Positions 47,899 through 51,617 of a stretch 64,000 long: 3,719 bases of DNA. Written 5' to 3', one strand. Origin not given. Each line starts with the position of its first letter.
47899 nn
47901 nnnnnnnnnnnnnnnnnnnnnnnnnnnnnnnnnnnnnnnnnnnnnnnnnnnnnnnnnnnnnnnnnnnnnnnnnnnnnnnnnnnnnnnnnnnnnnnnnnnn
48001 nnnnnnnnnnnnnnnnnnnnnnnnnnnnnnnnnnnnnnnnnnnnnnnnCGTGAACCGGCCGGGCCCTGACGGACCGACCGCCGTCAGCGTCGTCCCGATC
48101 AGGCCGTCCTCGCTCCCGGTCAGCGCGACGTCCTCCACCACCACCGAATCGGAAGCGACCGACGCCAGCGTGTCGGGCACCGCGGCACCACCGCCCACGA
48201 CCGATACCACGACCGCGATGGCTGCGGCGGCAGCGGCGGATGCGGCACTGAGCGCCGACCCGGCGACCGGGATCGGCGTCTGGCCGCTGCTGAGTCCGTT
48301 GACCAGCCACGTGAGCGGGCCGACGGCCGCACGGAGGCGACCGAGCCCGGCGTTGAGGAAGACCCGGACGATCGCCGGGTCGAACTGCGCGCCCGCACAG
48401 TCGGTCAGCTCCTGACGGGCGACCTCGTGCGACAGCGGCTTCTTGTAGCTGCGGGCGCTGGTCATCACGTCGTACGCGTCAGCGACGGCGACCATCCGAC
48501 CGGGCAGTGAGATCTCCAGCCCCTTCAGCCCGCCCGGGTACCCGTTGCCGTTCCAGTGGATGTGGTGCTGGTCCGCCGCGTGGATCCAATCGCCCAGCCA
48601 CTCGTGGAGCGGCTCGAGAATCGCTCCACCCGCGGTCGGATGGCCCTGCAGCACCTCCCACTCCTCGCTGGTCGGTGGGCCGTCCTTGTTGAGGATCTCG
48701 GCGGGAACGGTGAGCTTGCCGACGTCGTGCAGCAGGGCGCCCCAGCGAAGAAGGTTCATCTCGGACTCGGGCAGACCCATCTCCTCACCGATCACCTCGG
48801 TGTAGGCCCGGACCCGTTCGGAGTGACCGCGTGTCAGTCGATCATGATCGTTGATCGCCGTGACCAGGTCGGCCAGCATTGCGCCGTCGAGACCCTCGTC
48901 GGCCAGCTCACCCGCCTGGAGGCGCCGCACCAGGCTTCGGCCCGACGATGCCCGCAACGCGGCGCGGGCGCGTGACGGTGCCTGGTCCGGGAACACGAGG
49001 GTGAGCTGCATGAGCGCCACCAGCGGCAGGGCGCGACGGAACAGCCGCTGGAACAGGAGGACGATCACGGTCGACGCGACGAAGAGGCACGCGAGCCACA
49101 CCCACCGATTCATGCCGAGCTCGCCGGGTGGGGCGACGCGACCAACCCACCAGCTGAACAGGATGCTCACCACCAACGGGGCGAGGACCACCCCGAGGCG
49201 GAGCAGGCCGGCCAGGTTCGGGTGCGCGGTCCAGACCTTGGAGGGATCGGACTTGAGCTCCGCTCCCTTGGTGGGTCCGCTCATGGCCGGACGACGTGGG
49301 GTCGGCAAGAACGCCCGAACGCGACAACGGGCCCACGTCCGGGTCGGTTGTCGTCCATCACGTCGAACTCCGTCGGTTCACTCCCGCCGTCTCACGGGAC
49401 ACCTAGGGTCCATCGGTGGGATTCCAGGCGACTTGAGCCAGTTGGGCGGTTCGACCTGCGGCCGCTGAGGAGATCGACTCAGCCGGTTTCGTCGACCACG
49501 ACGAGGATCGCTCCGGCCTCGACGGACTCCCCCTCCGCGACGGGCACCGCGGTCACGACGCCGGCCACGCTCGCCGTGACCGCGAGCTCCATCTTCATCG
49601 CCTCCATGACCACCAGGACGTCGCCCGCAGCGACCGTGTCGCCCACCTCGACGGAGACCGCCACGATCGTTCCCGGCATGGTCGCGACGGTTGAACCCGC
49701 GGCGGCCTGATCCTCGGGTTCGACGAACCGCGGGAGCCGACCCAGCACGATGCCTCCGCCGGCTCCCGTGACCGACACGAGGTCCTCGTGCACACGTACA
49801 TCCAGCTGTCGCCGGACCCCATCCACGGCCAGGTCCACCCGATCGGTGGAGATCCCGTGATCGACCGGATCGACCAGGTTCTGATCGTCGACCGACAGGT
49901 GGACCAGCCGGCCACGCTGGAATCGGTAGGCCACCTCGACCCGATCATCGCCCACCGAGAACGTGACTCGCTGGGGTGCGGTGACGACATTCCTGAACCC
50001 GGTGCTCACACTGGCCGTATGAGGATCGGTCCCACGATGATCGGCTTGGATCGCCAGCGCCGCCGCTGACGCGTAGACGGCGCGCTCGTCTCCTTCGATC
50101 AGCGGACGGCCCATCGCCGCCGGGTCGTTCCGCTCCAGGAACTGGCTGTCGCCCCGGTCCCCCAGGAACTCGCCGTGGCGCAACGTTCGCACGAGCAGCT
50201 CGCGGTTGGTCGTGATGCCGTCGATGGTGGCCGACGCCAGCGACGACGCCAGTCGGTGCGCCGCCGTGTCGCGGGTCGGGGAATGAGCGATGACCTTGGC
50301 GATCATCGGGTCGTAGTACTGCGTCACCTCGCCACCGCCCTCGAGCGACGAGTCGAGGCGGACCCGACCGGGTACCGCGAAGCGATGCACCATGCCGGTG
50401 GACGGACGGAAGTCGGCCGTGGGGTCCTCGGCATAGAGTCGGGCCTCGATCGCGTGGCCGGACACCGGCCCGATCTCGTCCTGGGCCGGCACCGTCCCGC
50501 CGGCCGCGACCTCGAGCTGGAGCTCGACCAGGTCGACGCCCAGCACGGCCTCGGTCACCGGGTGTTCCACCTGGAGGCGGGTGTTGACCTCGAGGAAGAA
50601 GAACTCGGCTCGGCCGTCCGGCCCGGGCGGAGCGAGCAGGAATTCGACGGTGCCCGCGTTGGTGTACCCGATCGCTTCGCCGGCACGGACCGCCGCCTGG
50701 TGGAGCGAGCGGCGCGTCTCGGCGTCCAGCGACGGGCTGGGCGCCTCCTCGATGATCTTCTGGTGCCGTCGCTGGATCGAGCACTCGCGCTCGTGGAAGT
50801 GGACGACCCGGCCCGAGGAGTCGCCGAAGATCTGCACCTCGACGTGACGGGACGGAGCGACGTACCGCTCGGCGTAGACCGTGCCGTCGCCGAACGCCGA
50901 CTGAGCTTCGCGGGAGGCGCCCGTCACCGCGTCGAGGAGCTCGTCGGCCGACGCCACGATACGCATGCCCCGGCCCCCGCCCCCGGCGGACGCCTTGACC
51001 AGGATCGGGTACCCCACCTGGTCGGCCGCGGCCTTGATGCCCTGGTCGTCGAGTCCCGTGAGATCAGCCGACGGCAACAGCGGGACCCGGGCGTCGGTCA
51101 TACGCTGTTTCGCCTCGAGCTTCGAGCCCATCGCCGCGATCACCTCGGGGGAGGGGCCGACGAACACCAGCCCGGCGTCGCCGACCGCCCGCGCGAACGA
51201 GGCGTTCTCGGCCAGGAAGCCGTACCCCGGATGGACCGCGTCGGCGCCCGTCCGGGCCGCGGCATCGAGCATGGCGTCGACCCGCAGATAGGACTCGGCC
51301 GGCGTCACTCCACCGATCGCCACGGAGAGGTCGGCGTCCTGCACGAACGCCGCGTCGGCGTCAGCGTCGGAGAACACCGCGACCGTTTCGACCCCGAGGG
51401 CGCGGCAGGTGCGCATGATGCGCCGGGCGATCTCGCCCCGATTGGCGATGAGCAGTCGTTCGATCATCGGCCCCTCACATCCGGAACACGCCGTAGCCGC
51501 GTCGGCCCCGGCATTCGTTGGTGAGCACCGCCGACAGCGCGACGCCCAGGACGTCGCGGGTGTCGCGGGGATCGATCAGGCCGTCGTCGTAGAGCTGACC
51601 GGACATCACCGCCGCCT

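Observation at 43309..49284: One-component surface-sensing receptor: HD-GYP phosphodiesterase fused to a 1600-aa adhesin-like ectodomain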

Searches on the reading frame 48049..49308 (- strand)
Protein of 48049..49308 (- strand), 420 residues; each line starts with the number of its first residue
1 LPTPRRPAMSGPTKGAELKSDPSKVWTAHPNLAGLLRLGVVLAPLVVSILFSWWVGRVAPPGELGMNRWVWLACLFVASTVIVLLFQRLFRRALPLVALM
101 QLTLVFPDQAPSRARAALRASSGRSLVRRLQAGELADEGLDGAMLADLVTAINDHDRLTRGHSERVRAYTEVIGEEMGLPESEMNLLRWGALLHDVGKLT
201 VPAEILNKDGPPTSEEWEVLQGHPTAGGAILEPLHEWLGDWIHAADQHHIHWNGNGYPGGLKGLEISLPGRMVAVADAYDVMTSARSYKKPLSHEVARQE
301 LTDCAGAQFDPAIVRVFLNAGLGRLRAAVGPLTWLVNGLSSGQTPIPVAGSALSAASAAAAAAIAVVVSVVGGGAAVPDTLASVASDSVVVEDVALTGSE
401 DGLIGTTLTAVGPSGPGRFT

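Call 9: search_solved_structures(query=window:48100-49308:-, show_alignments=3, max_evalue=0.001)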
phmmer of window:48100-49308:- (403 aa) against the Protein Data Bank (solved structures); distinct sequences matched with E-value up to 0.001: 6.
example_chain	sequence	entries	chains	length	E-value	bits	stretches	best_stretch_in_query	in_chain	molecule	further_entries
5z7c_A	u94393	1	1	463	4.3e-31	111.4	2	137-303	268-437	3'3'-cGAMP-specific phosphodiesterase 3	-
4mcw_A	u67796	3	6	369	8.6e-30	107.1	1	154-319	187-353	Metal dependent phosphohydrolase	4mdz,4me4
4r8z_A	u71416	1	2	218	2.6e-24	89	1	161-319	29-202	Cyclic di-GMP phosphodiesterase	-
9rbz_A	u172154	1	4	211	4.4e-17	65.2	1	148-315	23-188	HD domain/sensory box protein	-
9rc0_A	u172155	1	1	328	9.4e-17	64.1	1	145-315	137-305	HD domain/sensory box protein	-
3tm8_A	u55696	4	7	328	0.00039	22.6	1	140-287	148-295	Uncharacterized protein | Uncharacterized protein Bd1817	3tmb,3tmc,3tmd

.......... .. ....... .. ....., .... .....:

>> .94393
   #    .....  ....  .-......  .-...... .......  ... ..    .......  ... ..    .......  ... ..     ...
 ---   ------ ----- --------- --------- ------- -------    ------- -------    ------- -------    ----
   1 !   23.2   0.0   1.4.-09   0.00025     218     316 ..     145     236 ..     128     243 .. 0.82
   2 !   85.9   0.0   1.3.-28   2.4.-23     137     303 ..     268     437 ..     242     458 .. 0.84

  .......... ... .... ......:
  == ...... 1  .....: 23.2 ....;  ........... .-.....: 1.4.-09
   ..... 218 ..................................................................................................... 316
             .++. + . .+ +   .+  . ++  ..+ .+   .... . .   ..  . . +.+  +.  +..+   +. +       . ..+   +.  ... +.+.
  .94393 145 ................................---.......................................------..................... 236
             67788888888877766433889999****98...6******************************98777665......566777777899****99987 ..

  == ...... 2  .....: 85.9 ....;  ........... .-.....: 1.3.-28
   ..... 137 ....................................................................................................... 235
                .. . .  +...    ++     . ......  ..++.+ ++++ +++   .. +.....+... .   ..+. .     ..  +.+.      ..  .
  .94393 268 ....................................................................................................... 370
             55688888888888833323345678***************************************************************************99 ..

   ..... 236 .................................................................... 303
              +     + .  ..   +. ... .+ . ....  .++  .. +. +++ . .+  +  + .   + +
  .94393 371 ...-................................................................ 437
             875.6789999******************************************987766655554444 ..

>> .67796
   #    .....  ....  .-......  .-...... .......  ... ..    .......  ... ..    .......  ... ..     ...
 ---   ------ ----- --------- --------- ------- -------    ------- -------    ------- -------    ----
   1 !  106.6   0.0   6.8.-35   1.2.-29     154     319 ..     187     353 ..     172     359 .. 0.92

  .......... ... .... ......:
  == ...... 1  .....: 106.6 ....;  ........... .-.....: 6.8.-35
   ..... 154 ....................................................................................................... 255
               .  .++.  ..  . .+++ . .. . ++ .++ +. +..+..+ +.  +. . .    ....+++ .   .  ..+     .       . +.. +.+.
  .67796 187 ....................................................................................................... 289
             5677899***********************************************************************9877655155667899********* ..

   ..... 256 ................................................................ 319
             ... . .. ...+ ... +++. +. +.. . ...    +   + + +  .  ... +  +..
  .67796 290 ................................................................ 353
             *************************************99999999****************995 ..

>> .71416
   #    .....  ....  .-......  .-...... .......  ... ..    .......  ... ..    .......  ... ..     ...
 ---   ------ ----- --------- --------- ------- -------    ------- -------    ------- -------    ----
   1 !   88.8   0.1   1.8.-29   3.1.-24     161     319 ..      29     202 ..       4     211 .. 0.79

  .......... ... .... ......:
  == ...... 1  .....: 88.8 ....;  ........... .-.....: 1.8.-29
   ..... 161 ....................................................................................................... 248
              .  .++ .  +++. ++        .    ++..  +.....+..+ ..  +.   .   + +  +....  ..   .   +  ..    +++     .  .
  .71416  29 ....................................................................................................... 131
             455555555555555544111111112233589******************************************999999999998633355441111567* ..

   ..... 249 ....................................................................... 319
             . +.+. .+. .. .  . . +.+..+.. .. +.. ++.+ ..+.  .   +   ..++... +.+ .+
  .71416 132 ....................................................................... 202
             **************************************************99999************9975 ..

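Call 28: search_protein_representatives(protein=window:48049-49308:-)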
Query: 420 residues. Proteins with E-value up to 0.001 (for the whole library): 111050; up to 1e-10: 81494; up to 1e-30: 7953. The best 150 are listed.
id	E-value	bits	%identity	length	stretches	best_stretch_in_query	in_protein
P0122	1.9e-143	494.7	58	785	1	5-415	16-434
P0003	2.3e-143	494.4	57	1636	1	10-420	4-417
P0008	9.5e-140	482.5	58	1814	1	10-388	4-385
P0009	4.0e-139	480.5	58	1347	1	6-413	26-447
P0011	1.1e-138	479.0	57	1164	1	11-394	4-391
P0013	6.7e-138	476.4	58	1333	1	10-414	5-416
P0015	6.3e-136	469.9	56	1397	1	10-413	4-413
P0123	3.4e-135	467.5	57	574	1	10-384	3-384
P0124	4.6e-135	467.1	55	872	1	8-416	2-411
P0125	6.8e-135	466.5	55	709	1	9-384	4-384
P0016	8.2e-135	466.3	58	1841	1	10-402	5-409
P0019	2.7e-133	461.3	57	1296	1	36-416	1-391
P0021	7.6e-133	459.8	61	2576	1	36-392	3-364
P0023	1.3e-132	459.0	55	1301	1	10-408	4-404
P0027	1.6e-131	455.4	57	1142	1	8-388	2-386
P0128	7.7e-109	380.7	51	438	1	8-381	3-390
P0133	1.4e-103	363.4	49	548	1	10-385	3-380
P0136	1.1e-102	360.4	51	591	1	10-391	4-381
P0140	2.3e-101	356.1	49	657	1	25-394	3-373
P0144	3.8e-100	352.1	49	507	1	11-391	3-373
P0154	1.2e-98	347.1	47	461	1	11-385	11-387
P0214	5.3e-92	325.2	48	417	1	21-390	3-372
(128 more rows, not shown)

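Call 29: search_protein_families(library=pfam, proteins=[P0123, P0125, P0128, P0133, P0136, P0144, P0154, P0214, P0122, P0140], max_evalue=0.001)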
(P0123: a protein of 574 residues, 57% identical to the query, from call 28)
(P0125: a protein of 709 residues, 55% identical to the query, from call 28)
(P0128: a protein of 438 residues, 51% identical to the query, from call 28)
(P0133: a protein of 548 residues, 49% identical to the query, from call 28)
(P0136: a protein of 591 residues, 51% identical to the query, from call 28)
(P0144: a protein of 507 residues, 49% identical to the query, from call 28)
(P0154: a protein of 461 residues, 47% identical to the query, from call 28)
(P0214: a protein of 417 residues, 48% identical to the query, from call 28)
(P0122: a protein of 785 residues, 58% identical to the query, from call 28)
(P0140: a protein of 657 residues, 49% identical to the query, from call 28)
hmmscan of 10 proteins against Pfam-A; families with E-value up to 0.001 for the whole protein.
P0123 (574 aa): 3 families
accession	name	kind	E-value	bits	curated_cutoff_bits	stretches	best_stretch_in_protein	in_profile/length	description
PF13487.12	HD_5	-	4.9e-33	114.7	27.2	1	149-311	6-170/170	HD domain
PF01966.28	HD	-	9e-18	65.1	22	1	159-280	3-116/116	HD domain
PF17963.7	Big_9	-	8e-06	27.1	23.6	1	401-495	3-88/89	Bacterial Ig domain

P0125 (709 aa): 5 families
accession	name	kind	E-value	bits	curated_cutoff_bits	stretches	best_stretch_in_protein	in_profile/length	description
PF17963.7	Big_9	-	3.8e-38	130.7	23.6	3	496-583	1-89/89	Bacterial Ig domain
PF13487.12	HD_5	-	1.2e-32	113.5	27.2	1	150-312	6-170/170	HD domain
PF17892.7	Cadherin_5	-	1.1e-21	76.9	26.5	2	496-584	2-97/98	Cadherin-like domain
PF01966.28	HD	-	5.9e-17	62.5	22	1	160-281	3-116/116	HD domain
PF17803.7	Cadherin_4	-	4.6e-16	59.5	25.1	1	487-547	2-65/71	Bacterial cadherin-like domain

P0128 (438 aa): 2 families
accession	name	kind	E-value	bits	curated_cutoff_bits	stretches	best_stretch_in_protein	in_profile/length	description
PF13487.12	HD_5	-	2.3e-37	128.8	27.2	1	153-317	4-170/170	HD domain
PF01966.28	HD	-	1.1e-16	61.6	22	1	165-286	3-116/116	HD domain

P0133 (548 aa): 3 families
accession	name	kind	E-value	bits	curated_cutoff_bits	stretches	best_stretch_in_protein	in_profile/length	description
PF13487.12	HD_5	-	7.2e-32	110.9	27.2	1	144-308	4-170/170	HD domain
PF01966.28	HD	-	1.2e-16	61.4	22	1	156-277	3-116/116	HD domain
PF17963.7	Big_9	-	4.4e-09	37.5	23.6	1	457-544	4-89/89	Bacterial Ig domain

P0136 (591 aa): 4 families
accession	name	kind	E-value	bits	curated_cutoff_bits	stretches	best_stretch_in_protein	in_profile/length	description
PF13487.12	HD_5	-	9.1e-33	113.8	27.2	1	145-308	5-170/170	HD domain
PF01966.28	HD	-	2.5e-18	66.9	22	1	156-275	3-114/116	HD domain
PF17963.7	Big_9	-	4.6e-12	47.1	23.6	1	499-587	4-89/89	Bacterial Ig domain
PF17892.7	Cadherin_5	-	1.2e-06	28.6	26.5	1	518-589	29-98/98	Cadherin-like domain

P0144 (507 aa): 2 families
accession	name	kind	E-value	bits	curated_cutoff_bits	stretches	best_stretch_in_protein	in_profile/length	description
PF13487.12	HD_5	-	1e-36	126.7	27.2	1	142-303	7-170/170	HD domain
PF01966.28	HD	-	8.4e-18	65.2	22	1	151-271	3-115/116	HD domain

P0154 (461 aa): 2 families
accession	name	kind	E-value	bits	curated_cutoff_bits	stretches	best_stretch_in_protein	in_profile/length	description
PF13487.12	HD_5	-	2.4e-35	122.2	27.2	1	154-315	7-170/170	HD domain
PF01966.28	HD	-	2e-15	57.6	22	1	163-284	3-116/116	HD domain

P0214 (417 aa): 2 families
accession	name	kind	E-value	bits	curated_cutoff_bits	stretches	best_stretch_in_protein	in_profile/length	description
PF13487.12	HD_5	-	6.6e-36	124.1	27.2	1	130-291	7-170/170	HD domain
PF01966.28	HD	-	9.1e-22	78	22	1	139-260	3-116/116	HD domain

P0122 (785 aa): 5 families
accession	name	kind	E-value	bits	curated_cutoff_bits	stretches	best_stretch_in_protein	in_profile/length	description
PF13487.12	HD_5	-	4.6e-34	118.1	27.2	1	161-322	7-170/170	HD domain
PF17963.7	Big_9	-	7.9e-22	78.4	23.6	1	503-591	1-88/89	Bacterial Ig domain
PF01966.28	HD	-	1.2e-17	64.7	22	1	170-291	3-116/116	HD domain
PF17803.7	Cadherin_4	-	8.6e-13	49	25.1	1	497-561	5-71/71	Bacterial cadherin-like domain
PF17892.7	Cadherin_5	-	7.7e-10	38.9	26.5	1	502-593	1-97/98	Cadherin-like domain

P0140 (657 aa): 3 families
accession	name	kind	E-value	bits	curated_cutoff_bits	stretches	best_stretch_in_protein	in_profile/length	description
PF13487.12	HD_5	-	5.3e-37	127.6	27.2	1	134-296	6-170/170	HD domain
PF01966.28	HD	-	2.7e-20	73.2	22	1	144-263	3-114/116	HD domain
PF00932.25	LTD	-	7.2e-08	33.2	34.3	1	498-601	4-106/109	Lamin Tail Domain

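Call 38: predict_structure(alignment_id=A1)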
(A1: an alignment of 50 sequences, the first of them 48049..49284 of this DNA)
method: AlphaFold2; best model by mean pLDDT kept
length: 412 residues; sequences in the alignment: 50
mean_pLDDT: 78.4   pTM: 0.59
mean pLDDT of the five models: 78.4, 78.0, 76.4, 76.2, 75.9
residues with pLDDT >= 90: 182; 70-90: 107; 50-70: 59; < 50: 64
segments of 3 or more residues with pLDDT < 50: 1-12, 94-103, 316-327, 329-342, 344-346, 372-377
pLDDT, mean of each block of 10 residues (from residue 1): 45 53 77 87 95 96 93 87 72 47 61 76 77 80 91 91 93 93 97 96 94 97 94 97 94 94 98 87 89 94 95 57 46 42 48 55 51 48 78 81 72 61
secondary structure, 60 per line:
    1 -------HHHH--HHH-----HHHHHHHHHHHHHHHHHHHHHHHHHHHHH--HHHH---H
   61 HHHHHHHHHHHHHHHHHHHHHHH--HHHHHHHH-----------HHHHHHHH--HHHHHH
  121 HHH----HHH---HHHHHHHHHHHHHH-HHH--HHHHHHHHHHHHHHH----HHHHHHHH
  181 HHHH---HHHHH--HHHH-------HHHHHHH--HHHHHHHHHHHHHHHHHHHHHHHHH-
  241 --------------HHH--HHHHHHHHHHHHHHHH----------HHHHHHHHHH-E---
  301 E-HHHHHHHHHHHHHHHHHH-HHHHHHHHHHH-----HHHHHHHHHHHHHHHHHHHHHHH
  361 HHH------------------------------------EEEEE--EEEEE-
elements in order: H8-11 H22-50 H53-56 H60-83 H86-93 H105-112 H115-123 H134-147 H154-168 H173-184 H188-192 H195-198 H206-212 H215-239 H260-275 H286-295 H303-320 H322-332 H338-363 E400-404 E407-411

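Call 62: fold_search(model_id=the predicted structure, library=pdb)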
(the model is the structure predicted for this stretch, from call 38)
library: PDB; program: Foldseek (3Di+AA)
matches with E <= 10: 214; with E <= 0.001: 18
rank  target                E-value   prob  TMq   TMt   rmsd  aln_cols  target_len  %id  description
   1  4r8z_B                2.1e-10  1.00  0.41  0.74   3.4       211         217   33  Crystal Structure of PA4781 HD-GYP domain from Pseudomonas aeruginosa at 2.2A resolution showing a bi-metallic Ni ion  (released 2015-03-04)
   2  4r8z_A                5.7e-10  1.00  0.40  0.72   4.1       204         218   31  Crystal Structure of PA4781 HD-GYP domain from Pseudomonas aeruginosa at 2.2A resolution showing a bi-metallic Ni ion  (released 2015-03-04)
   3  4mcw_B                1.7e-09  1.00  0.39  0.44  13.3       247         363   27  Crystal structure of a HD-GYP domain (a cyclic-di-GMP phosphodiesterase) containing a tri-nuclear metal centre (released 2014-02-19)
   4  4mcw_A                2.0e-09  1.00  0.39  0.44  13.0       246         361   27  Crystal structure of a HD-GYP domain (a cyclic-di-GMP phosphodiesterase) containing a tri-nuclear metal centre (released 2014-02-19)
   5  9rbz_B                4.6e-09  1.00  0.41  0.78   5.0       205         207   29  DvhD, HD-GYP domain, c-di-GMP-bound (released 2026-03-04)
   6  9rbz_A                6.3e-09  1.00  0.41  0.76   8.3       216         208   27  DvhD, HD-GYP domain, c-di-GMP-bound (released 2026-03-04)
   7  9rbz_D                1.1e-08  1.00  0.39  0.74   4.3       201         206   29  DvhD, HD-GYP domain, c-di-GMP-bound (released 2026-03-04)
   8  9rbz_C                1.8e-08  1.00  0.40  0.77   4.1       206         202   28  DvhD, HD-GYP domain, c-di-GMP-bound (released 2026-03-04)
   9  9rc0                  1.0e-05  1.00  0.37  0.51   4.7       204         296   25  DvhD, PAS/HD-GYP domains (released 2026-03-04)
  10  3tm8_A                4.2e-05  1.00  0.36  0.47   9.0       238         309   18  Bd1817, a HDG"Y"P protein from Bdellovibrio bacteriovorus (released 2011-10-19)
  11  3tm8_B                4.8e-05  1.00  0.36  0.47   9.0       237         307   17  Bd1817, a HDG"Y"P protein from Bdellovibrio bacteriovorus (released 2011-10-19)
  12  5z7c                  7.5e-05  1.00  0.33  0.33   7.1       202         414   23  crystal structure of cyclic GMP-AMP specifc phosphodiesterases in V.cholerae (V-cGAP3) (released 2019-01-02)
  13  3tmb_B                9.0e-05  1.00  0.36  0.46   8.3       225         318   17  Bd1817, a HDG"Y"P protein from Bdellovibrio bacteriovorus (released 2011-10-19)
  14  3tmc_A                1.5e-04  1.00  0.33  0.44   2.8       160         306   21  Bd1817, a HDG"Y"P protein from Bdellovibrio bacteriovorus (released 2011-10-19)
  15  3tmd                  2.4e-04  1.00  0.36  0.48   8.9       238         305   18  Bd1817, a HDG"Y"P protein from Bdellovibrio bacteriovorus (released 2011-10-19)
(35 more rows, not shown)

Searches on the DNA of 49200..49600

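Call 48: search_rna_families(source=window, start=49200, end=49600, threshold=evalue, max_evalue=1)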
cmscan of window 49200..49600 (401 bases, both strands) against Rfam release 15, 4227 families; matches with E-value up to 1: 0.
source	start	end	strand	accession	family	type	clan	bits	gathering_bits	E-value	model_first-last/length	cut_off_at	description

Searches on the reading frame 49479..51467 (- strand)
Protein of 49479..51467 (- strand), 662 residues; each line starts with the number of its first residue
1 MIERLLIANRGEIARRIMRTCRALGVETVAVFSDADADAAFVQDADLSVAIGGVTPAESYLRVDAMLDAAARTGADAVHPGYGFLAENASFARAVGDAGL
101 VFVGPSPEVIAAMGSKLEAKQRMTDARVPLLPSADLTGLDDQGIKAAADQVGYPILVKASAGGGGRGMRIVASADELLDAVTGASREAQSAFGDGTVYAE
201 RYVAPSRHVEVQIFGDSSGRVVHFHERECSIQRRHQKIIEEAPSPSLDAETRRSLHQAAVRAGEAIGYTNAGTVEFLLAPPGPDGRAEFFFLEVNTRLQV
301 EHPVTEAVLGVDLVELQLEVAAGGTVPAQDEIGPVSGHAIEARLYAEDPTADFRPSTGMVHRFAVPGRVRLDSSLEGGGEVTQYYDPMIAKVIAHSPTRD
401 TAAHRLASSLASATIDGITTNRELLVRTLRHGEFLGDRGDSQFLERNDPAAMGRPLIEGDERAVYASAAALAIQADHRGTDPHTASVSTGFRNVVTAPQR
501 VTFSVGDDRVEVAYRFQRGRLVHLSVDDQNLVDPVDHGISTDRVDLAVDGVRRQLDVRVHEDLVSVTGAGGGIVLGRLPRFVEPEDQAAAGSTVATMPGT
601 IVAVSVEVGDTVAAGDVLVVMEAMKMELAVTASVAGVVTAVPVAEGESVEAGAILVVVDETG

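Call 8: search_protein_families(library=pfam, proteins=[window:49479-51467:-], max_evalue=0.001)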
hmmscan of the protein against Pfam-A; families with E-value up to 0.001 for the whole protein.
window:49479-51467:- (662 aa): 8 families
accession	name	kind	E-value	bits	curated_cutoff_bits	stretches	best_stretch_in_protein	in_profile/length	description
PF02786.22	CPSase_L_D2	-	8.6e-66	221.9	19.8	1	116-326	2-208/211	Carbamoyl-phosphate synthase L chain, ATP binding domain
PF00289.28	Biotin_carb_N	-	9.6e-43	145.6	25.5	1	1-110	1-110/110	Biotin carboxylase, N-terminal domain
PF02785.25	Biotin_carb_C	-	3.2e-29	101.6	32.4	1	341-445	1-107/108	Biotin carboxylase C-terminal domain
PF00364.28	Biotin_lipoyl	-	1.8e-15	57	22.1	1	596-657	6-72/73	Biotin-requiring enzyme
PF21139.3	BT_MCC_alpha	-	2.9e-11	44.2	31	1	463-578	3-116/118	Methylcrotonyl-CoA carboxylase, alpha-subunit, BT domain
PF13533.13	Biotin_lipoyl_2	-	3.4e-10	39.9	29.8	1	598-621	8-31/32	Biotin-lipoyl like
PF07478.18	Dala_Dala_lig_C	-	1e-08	35.4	24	1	140-296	24-174/204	D-ala D-ala ligase C-terminus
PF02222.28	ATP-grasp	-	1.3e-06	28.6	27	1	127-277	7-148/179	ATP-grasp domain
